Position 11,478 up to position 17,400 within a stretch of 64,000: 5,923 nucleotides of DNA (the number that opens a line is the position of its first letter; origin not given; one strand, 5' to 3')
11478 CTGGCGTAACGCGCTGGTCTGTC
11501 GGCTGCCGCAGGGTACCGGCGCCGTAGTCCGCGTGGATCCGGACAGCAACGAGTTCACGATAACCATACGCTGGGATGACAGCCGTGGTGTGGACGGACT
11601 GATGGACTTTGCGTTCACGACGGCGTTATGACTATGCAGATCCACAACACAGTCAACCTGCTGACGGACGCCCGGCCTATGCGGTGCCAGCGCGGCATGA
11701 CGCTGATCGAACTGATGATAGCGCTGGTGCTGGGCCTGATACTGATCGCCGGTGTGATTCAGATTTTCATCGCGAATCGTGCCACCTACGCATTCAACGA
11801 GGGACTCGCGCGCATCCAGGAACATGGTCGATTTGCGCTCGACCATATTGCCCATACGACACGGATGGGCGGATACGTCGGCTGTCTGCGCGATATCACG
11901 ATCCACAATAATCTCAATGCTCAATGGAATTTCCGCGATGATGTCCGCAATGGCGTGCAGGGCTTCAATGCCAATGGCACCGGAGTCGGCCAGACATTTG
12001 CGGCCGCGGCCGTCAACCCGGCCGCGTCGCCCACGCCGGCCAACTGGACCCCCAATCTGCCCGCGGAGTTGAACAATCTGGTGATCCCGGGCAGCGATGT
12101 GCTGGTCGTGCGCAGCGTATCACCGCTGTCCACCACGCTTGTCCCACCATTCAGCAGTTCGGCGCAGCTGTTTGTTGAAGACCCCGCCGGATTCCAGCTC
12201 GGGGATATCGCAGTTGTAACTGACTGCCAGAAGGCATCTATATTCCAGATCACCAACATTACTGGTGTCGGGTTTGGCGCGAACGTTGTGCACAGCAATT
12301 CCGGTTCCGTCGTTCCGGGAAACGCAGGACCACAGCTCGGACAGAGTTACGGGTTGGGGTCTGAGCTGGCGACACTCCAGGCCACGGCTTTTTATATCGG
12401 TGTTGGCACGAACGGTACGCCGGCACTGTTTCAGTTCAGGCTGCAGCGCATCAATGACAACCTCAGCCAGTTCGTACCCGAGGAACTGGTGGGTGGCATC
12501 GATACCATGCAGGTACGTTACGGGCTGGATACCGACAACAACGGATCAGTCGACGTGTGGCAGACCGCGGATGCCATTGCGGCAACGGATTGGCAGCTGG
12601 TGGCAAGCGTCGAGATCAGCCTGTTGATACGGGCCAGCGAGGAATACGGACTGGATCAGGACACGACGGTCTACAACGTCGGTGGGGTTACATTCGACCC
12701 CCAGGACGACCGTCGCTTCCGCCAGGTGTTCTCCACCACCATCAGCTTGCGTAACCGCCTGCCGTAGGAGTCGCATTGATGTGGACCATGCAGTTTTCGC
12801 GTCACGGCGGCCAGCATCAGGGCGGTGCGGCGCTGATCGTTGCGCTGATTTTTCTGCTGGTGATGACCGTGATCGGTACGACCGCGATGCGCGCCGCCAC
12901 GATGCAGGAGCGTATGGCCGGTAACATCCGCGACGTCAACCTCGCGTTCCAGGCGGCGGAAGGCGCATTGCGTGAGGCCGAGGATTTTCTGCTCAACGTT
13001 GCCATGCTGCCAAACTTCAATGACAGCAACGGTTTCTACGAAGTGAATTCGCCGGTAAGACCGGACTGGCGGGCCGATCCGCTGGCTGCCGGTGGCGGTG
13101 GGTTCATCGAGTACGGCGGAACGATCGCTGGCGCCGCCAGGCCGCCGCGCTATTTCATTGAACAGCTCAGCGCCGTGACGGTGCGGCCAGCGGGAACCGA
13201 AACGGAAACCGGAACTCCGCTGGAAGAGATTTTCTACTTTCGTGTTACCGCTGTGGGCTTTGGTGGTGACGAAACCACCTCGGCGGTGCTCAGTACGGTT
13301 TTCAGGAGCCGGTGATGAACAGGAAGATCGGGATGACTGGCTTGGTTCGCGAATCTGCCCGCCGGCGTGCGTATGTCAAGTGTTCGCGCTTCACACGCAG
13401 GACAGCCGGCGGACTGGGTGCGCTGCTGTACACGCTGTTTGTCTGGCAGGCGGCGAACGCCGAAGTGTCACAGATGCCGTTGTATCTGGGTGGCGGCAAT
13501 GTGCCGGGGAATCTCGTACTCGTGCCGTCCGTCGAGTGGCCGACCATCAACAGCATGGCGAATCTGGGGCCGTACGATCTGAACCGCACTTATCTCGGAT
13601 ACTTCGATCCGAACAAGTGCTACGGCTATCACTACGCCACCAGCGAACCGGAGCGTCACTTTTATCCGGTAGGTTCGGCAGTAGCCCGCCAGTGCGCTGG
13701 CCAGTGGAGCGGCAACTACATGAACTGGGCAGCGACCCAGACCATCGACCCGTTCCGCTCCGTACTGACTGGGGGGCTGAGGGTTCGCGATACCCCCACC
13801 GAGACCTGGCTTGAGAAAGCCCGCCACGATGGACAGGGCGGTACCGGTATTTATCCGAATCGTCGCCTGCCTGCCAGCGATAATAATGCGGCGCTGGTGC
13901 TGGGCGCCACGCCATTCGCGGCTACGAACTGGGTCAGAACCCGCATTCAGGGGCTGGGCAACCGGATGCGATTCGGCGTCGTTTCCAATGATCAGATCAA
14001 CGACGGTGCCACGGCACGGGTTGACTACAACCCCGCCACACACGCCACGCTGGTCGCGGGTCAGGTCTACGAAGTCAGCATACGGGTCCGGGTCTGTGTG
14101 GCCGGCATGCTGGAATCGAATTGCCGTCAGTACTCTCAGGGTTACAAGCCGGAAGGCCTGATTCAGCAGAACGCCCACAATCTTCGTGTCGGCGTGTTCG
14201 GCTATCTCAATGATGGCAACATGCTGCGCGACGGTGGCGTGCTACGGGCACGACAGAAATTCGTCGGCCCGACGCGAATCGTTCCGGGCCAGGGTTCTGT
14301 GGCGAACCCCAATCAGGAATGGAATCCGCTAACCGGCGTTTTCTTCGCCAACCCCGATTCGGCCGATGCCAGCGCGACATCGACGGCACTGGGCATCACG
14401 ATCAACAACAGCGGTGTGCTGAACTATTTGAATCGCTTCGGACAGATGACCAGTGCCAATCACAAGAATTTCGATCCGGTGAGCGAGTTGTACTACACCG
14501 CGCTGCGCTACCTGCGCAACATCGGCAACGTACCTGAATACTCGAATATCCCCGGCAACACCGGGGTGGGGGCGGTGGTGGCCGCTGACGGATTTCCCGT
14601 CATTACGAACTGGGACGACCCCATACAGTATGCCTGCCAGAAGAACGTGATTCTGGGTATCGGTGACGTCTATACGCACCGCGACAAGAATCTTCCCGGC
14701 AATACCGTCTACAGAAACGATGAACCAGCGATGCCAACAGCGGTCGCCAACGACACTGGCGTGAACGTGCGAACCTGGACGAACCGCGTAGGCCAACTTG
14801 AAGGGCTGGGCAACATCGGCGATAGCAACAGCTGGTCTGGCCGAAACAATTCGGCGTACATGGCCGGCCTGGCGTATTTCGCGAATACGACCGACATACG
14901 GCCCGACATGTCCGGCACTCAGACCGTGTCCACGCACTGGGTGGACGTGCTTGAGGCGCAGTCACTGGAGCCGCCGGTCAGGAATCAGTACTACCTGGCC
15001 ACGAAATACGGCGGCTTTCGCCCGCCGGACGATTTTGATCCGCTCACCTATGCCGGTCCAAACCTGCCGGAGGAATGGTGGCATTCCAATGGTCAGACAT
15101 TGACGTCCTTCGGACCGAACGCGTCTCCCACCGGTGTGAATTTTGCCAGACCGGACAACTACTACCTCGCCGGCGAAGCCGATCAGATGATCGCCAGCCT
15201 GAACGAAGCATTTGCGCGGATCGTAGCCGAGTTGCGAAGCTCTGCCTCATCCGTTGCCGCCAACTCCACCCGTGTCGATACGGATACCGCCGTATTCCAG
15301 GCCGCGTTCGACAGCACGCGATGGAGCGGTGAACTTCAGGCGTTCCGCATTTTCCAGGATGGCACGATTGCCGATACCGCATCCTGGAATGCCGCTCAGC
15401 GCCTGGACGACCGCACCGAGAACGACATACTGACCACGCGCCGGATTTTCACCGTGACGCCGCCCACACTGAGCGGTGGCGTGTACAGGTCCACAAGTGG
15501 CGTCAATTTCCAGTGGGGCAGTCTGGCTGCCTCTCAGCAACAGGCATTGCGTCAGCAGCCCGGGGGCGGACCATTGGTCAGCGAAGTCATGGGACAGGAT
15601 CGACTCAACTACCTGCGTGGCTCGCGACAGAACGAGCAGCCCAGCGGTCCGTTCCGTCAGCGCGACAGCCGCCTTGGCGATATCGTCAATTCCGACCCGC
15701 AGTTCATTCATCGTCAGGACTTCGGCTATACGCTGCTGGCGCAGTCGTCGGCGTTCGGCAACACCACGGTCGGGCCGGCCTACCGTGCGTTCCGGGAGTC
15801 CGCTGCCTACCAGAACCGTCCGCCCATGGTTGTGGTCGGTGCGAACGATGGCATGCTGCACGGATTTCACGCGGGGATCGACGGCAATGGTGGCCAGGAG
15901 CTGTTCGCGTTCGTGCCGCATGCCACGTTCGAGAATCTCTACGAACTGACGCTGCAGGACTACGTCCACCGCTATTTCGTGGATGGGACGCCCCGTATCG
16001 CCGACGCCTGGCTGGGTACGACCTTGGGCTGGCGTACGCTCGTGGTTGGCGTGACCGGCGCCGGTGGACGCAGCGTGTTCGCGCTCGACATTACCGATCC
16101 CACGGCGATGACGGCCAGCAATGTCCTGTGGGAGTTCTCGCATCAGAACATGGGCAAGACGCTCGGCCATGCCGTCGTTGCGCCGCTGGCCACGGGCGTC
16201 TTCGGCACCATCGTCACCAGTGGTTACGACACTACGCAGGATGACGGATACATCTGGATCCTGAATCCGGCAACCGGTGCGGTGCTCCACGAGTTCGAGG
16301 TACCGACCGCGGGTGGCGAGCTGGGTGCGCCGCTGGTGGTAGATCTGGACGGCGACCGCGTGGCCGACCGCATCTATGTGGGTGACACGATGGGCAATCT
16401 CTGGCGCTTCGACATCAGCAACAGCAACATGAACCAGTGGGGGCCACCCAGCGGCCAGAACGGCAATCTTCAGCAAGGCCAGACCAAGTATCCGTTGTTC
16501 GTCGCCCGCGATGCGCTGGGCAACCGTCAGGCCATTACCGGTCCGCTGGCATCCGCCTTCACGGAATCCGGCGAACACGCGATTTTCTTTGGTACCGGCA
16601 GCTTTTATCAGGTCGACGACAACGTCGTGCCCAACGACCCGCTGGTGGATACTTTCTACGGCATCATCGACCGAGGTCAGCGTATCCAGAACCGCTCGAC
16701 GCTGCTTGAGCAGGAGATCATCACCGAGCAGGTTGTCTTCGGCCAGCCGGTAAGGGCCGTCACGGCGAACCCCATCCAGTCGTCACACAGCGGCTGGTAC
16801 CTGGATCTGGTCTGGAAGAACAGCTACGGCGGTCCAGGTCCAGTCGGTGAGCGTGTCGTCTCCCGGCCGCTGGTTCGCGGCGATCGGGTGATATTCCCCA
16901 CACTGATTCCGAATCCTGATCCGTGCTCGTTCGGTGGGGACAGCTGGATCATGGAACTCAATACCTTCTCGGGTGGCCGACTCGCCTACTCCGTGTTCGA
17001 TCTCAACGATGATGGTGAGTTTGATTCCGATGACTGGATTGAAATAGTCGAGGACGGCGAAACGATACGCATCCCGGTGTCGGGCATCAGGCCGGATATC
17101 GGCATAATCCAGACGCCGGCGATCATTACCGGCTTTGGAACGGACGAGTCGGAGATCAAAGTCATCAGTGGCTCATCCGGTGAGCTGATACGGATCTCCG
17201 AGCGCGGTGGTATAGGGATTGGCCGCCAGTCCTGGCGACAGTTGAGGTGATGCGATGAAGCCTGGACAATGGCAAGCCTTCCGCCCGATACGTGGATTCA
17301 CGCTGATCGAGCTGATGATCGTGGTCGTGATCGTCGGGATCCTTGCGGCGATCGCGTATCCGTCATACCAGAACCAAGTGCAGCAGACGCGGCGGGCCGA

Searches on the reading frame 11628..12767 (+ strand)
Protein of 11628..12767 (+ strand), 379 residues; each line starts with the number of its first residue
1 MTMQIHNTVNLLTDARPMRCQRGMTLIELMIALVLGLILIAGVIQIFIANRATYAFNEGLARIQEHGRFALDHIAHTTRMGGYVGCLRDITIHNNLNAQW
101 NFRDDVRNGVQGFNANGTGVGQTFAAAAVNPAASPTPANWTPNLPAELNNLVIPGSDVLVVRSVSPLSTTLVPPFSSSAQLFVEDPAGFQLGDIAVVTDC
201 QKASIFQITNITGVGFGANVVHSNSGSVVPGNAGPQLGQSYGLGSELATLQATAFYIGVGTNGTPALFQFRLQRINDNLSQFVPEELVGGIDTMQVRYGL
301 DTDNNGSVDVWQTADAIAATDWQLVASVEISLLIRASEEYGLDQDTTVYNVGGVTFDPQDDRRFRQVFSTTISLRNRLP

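Call 84: search_protein_families(library=pfam, proteins=[window:11628-12767:+], max_evalue=0.00001)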
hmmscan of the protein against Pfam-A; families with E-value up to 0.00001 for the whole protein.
window:11628-12767:+ (379 aa): 2 families
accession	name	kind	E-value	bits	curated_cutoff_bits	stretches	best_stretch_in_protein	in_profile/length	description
PF16074.10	PilW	-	1.1e-28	100.2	26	1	255-376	2-124/124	Type IV Pilus-assembly protein W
PF07963.17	N_methyl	-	3.4e-08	33.1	21.2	1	18-43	1-26/27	Prokaryotic N-terminal methylation motif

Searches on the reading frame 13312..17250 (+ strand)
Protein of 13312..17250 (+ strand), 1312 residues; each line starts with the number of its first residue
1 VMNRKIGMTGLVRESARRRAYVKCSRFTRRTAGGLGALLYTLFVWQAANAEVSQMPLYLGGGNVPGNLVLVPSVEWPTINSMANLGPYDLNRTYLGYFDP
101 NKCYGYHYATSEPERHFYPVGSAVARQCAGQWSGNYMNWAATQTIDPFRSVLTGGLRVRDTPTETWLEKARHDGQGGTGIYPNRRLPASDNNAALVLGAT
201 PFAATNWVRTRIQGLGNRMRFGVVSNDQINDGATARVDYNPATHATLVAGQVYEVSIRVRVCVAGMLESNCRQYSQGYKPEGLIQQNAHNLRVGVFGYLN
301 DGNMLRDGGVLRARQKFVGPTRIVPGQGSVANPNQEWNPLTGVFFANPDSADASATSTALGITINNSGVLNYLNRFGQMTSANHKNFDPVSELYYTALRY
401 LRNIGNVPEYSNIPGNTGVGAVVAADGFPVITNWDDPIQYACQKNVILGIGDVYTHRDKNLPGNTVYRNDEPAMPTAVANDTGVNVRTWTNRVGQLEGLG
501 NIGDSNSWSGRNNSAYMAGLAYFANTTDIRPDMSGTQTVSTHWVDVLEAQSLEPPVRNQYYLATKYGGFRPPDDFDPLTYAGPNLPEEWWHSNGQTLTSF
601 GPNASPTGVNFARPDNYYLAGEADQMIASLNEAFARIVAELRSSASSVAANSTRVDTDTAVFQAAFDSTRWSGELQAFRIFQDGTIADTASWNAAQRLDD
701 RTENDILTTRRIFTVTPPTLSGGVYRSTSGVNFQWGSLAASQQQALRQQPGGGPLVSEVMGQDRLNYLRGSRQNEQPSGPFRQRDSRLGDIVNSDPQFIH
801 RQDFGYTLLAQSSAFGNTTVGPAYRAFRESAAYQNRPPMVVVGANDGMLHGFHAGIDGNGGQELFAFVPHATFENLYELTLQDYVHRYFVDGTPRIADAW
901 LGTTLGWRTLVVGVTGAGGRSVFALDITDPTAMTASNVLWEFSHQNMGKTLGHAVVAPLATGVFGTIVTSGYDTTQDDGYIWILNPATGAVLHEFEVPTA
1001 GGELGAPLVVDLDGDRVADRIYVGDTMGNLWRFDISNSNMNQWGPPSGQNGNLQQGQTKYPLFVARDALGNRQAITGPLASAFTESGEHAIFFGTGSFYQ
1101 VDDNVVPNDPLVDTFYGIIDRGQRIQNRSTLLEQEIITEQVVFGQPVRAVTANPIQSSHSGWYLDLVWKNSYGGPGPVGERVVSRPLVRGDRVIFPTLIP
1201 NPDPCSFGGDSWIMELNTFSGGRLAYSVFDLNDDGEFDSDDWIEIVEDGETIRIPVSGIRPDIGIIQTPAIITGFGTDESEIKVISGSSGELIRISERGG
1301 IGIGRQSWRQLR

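Call 84: search_protein_families(library=pfam, proteins=[window:13312-17250:+], max_evalue=0.00001)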
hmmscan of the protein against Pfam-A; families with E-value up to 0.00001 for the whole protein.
window:13312-17250:+ (1312 aa): 1 family
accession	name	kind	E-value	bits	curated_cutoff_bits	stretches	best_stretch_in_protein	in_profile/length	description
PF05567.17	T4P_PilY1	-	5.3e-42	144.6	28.1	1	788-1124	1-378/411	PilY1 beta-propeller domain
